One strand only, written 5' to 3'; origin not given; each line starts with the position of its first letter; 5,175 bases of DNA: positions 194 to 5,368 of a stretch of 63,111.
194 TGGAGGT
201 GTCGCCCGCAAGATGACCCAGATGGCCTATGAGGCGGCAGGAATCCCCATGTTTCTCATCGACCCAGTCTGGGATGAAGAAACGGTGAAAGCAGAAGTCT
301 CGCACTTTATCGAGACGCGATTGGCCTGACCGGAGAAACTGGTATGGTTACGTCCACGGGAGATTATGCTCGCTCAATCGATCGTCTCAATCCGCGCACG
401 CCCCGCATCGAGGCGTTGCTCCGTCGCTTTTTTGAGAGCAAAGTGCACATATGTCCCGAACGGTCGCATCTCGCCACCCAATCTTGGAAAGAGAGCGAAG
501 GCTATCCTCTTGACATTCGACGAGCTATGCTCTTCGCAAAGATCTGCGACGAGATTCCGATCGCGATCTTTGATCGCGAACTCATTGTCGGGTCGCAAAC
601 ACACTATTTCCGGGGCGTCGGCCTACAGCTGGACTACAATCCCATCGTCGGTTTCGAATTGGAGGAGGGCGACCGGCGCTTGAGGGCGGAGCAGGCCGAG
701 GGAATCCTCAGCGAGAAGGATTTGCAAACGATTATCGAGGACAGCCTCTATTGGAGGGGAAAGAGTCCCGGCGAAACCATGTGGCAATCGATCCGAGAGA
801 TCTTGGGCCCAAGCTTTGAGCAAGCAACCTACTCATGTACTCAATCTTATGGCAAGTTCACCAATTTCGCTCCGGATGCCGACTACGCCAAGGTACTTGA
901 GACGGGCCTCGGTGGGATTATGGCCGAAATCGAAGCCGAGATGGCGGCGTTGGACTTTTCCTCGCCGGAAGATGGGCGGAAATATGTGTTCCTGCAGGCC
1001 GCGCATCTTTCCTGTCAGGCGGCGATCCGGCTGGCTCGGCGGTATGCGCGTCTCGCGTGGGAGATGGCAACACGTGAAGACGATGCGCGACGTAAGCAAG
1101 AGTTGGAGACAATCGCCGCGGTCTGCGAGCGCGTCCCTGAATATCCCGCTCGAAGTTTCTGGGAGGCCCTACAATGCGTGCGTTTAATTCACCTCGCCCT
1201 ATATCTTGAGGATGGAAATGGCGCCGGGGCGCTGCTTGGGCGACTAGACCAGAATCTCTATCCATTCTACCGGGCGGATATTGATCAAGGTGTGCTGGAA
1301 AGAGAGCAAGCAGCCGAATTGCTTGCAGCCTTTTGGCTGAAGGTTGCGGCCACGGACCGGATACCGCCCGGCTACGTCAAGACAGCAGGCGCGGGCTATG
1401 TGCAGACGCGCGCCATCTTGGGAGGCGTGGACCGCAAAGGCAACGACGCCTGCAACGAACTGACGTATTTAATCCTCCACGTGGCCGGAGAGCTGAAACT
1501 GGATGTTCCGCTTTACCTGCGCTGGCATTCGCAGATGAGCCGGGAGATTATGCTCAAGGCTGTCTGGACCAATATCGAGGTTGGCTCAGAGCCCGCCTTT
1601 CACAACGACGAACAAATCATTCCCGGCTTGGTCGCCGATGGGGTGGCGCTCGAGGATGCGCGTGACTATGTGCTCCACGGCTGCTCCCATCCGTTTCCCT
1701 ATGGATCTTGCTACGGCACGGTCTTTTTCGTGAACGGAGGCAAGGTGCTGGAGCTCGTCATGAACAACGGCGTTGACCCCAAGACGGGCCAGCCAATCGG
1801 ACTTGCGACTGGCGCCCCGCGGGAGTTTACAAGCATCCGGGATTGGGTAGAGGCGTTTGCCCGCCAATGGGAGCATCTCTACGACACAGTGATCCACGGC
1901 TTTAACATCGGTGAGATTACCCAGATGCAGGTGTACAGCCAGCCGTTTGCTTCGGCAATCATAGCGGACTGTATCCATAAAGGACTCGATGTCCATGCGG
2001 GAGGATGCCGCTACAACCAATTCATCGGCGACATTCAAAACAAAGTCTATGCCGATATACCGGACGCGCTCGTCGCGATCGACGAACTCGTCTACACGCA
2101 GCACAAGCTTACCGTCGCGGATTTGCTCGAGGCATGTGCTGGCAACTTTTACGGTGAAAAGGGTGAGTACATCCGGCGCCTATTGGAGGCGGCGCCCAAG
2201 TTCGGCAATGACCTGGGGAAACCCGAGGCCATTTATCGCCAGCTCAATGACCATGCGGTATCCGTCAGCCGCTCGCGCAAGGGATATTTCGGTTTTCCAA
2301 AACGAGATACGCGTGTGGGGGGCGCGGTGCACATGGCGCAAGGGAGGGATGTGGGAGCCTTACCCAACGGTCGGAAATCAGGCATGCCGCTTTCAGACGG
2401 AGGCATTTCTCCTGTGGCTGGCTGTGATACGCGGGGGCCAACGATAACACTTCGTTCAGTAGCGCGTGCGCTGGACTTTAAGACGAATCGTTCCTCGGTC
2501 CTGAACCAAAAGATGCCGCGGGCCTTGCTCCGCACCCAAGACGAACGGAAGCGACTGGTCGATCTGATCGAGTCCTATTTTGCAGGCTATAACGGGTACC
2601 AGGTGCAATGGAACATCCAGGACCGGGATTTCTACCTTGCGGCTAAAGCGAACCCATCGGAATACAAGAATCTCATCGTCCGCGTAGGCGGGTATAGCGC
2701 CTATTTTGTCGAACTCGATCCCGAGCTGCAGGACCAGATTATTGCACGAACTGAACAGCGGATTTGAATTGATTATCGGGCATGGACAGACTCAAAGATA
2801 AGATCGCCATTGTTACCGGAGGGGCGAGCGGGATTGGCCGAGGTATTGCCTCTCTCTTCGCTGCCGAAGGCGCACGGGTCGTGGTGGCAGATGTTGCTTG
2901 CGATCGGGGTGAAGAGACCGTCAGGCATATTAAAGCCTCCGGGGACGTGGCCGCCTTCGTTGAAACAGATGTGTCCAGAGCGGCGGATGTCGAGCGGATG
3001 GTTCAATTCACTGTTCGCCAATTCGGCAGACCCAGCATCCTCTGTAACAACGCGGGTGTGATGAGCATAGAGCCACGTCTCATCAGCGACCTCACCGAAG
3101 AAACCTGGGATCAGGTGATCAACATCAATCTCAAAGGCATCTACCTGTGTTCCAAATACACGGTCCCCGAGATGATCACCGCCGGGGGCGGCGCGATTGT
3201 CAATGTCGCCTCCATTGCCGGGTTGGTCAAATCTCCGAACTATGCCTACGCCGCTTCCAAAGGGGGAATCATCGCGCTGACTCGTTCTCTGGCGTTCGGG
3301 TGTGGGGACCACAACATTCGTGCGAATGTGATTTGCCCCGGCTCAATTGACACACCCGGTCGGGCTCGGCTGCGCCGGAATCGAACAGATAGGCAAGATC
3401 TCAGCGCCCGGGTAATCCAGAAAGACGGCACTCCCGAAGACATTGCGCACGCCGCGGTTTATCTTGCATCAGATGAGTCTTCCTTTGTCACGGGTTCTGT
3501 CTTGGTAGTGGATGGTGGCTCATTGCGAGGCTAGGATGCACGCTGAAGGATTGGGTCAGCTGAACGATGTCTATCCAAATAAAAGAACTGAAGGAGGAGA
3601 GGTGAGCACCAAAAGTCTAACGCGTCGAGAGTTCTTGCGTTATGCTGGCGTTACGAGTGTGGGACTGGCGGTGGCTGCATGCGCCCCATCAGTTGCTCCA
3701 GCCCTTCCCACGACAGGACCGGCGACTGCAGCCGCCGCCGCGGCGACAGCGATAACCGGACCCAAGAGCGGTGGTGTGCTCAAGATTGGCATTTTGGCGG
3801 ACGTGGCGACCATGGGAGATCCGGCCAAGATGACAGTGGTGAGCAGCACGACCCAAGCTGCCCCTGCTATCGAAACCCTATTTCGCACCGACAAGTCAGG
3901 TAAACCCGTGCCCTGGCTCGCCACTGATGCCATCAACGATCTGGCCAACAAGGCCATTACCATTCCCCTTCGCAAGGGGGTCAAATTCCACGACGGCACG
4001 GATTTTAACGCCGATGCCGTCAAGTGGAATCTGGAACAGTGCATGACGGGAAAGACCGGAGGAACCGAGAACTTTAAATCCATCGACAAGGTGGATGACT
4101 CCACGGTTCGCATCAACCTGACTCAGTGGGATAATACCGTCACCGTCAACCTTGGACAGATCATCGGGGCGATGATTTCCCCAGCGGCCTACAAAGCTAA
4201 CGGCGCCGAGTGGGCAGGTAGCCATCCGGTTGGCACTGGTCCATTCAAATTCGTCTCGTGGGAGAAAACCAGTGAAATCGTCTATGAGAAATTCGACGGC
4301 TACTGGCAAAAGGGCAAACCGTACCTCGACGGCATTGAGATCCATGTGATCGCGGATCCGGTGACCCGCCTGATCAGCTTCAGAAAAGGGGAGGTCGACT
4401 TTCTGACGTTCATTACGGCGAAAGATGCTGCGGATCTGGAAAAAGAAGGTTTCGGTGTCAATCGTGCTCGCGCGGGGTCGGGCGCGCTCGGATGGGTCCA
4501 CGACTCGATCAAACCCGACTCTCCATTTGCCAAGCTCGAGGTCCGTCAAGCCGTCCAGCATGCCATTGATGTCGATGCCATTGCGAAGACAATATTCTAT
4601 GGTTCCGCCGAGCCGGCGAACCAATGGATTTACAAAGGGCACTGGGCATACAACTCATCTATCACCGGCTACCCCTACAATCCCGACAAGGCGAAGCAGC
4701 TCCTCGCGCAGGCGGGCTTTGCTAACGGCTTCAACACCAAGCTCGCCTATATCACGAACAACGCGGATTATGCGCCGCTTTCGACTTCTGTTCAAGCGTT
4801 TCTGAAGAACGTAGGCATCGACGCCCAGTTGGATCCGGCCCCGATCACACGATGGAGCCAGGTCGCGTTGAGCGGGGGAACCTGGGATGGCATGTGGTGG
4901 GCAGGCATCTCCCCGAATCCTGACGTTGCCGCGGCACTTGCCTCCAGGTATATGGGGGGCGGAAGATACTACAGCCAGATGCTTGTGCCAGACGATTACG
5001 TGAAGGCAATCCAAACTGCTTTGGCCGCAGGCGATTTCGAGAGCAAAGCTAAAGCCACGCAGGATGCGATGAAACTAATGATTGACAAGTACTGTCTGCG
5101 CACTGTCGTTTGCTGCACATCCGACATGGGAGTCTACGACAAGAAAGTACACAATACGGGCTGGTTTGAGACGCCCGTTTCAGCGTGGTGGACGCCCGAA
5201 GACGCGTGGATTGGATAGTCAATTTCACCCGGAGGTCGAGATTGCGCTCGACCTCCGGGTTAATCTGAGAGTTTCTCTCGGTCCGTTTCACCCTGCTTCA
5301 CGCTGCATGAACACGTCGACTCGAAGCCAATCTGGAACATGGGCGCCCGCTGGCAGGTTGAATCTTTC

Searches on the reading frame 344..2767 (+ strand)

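Call 10: search_protein_families(library=pfam, proteins=[window:344-2767:+], max_evalue=0.001)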
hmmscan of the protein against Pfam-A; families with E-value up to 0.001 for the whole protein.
window:344-2767:+ (807 aa): 2 families
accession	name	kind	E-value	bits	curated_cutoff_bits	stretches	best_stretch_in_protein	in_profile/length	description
PF02901.20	PFL-like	-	5.3e-140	468.5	24.3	1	20-648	3-628/647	Pyruvate formate lyase-like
PF01228.26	Gly_radical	-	9.8e-20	71.5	22.2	1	686-789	3-106/106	Glycine radical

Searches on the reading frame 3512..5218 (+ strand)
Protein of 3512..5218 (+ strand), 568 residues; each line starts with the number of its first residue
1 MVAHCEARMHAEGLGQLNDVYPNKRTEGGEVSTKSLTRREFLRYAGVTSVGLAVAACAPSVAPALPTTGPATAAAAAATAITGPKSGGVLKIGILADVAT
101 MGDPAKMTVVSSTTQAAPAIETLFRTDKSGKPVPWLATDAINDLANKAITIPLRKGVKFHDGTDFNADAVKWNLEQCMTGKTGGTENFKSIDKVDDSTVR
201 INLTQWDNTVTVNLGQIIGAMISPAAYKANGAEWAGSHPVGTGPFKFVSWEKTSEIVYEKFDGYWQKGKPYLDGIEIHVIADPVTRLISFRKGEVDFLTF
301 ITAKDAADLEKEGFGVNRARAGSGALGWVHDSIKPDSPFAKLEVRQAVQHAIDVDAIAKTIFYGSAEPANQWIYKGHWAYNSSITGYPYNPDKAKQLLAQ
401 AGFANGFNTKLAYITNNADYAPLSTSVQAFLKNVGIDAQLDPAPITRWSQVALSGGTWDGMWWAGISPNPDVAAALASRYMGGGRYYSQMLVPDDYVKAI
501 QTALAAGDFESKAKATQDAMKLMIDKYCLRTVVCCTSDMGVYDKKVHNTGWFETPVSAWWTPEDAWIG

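Call 10: search_protein_families(library=pfam, proteins=[window:3512-5218:+], max_evalue=0.001)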
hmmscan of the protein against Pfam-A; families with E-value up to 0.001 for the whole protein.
window:3512-5218:+ (568 aa): 1 family
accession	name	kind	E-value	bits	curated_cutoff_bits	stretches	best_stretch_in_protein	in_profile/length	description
PF00496.27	SBP_bac_5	-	2.5e-78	264.2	32.4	1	131-480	1-361/368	Bacterial extracellular solute-binding proteins, family 5 Middle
